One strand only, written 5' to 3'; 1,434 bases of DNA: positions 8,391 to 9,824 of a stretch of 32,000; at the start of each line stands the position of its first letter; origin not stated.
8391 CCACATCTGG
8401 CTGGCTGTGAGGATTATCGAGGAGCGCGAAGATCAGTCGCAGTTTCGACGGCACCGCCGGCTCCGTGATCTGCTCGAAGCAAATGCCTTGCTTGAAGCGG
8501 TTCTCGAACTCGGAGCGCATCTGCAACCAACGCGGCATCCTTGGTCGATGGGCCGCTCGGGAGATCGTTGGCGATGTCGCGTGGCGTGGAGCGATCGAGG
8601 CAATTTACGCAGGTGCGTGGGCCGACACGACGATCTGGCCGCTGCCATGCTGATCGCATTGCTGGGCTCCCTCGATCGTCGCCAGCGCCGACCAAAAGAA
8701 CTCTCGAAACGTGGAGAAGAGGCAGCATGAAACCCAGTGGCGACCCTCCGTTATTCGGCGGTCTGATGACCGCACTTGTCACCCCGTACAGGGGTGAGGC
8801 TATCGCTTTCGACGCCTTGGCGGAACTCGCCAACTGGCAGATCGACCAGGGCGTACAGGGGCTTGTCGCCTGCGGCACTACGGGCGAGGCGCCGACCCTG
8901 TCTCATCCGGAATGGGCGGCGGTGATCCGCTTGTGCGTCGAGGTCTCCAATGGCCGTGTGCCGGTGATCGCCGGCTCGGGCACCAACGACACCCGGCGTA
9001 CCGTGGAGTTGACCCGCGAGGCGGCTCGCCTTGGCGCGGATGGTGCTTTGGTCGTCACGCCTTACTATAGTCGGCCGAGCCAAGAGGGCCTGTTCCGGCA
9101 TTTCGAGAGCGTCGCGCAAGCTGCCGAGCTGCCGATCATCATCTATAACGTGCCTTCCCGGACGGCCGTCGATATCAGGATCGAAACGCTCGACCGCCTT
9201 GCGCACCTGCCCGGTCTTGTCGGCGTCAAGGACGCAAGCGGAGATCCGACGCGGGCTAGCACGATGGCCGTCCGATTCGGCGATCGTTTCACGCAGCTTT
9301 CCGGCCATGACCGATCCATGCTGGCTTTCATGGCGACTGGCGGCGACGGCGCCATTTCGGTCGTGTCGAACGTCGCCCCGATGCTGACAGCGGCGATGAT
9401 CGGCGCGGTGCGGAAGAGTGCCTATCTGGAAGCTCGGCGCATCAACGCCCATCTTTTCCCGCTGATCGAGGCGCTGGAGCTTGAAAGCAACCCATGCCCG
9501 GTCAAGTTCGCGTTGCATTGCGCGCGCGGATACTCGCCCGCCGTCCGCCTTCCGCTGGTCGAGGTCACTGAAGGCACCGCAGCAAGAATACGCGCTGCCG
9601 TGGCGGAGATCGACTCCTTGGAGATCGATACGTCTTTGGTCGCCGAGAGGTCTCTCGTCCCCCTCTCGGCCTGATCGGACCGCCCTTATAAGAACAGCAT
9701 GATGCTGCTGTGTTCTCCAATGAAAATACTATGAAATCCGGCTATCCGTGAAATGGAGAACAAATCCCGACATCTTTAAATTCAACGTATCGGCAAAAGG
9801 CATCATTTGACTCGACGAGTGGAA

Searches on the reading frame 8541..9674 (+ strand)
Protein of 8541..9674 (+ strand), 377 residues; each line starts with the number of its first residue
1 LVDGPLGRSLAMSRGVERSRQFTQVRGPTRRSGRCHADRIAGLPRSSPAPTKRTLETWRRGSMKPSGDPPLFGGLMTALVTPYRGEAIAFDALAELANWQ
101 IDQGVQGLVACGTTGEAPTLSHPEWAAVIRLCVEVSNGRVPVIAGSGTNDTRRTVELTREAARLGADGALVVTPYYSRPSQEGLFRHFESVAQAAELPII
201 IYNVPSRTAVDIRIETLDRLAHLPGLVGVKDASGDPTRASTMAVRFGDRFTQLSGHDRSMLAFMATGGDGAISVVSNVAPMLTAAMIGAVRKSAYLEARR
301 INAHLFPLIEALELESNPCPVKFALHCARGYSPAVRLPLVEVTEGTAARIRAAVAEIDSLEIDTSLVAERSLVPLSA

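Call 7: search_protein_families(library=pfam, proteins=[window:8541-9674:+], max_evalue=0.01)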
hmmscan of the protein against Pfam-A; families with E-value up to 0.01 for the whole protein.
window:8541-9674:+ (377 aa): 1 family
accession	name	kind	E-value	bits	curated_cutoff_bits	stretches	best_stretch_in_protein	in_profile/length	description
PF00701.28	DHDPS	-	2.9e-82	276.1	22.1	1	72-355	2-287/289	Dihydrodipicolinate synthetase family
